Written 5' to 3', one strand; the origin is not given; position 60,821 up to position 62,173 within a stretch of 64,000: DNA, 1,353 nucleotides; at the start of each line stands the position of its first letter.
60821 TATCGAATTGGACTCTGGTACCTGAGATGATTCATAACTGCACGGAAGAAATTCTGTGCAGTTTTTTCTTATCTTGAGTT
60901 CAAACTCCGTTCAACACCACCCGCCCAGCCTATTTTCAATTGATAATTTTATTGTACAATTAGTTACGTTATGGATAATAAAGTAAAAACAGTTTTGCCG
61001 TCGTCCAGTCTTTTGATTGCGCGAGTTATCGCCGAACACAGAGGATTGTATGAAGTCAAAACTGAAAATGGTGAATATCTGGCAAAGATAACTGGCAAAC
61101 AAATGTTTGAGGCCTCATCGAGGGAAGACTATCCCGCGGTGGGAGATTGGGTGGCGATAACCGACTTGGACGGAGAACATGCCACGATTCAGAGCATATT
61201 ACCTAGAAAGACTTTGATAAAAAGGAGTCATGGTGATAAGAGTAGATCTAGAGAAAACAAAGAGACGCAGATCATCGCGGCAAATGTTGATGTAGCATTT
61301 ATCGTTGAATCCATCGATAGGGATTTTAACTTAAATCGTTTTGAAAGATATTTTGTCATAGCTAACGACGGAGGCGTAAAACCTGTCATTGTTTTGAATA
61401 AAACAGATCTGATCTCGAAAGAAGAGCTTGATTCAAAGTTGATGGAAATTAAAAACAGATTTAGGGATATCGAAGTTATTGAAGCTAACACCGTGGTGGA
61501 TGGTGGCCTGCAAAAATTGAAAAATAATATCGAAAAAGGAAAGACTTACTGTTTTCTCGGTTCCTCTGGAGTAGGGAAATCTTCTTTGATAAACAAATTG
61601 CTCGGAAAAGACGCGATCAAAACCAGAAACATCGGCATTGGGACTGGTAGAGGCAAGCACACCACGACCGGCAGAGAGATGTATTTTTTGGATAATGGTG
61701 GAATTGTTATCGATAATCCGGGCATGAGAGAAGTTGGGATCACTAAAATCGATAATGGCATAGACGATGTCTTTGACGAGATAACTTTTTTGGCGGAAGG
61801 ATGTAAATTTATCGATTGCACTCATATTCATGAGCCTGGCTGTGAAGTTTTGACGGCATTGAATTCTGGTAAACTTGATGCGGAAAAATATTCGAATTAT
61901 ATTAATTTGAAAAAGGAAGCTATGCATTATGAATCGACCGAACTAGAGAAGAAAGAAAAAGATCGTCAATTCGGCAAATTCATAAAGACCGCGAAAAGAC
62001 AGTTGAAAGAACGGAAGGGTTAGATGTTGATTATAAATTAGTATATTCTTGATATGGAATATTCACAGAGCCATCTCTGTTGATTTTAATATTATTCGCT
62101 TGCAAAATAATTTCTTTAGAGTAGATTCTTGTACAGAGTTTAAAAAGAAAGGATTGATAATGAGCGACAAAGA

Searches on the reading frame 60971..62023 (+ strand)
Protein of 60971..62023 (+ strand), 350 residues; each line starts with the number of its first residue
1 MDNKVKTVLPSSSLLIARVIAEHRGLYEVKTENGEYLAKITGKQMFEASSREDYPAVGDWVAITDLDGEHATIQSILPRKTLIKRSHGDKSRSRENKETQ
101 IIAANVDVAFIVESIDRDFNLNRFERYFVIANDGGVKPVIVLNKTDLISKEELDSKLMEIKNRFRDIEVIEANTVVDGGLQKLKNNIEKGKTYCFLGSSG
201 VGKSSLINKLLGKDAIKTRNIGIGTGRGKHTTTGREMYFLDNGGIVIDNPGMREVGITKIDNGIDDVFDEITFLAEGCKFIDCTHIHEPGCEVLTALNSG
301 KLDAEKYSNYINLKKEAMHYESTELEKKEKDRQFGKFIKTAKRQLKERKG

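Call 48: search_protein_families(library=pfam, proteins=[window:60971-62023:+], max_evalue=0.01)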
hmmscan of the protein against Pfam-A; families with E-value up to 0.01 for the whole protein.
window:60971-62023:+ (350 aa): 7 families
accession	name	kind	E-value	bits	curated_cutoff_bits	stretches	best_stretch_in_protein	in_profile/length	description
PF03193.22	RsgA_GTPase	-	7.6e-48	163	30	1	77-257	2-173/174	RsgA GTPase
PF01926.29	MMR_HSR1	-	2.4e-07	31.3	21.9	1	194-250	3-60/113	50S ribosome-binding GTPase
PF00005.33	ABC_tran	-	0.00012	23.2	25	1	180-215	1-36/137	ABC transporter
PF00009.33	GTP_EFTU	-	0.00026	21.1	26.5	1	98-183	85-151/188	Elongation factor Tu GTP binding domain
PF02421.24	FeoB_N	-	0.0004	20.4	27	0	97-187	68-156/156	Ferrous iron transport protein B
PF16745.11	RsgA_N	-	0.0066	16.6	27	0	19-73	4-54/54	RsgA N-terminal domain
PF04548.22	AIG1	-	0.0078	16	27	0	195-272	5-78/212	AIG1 family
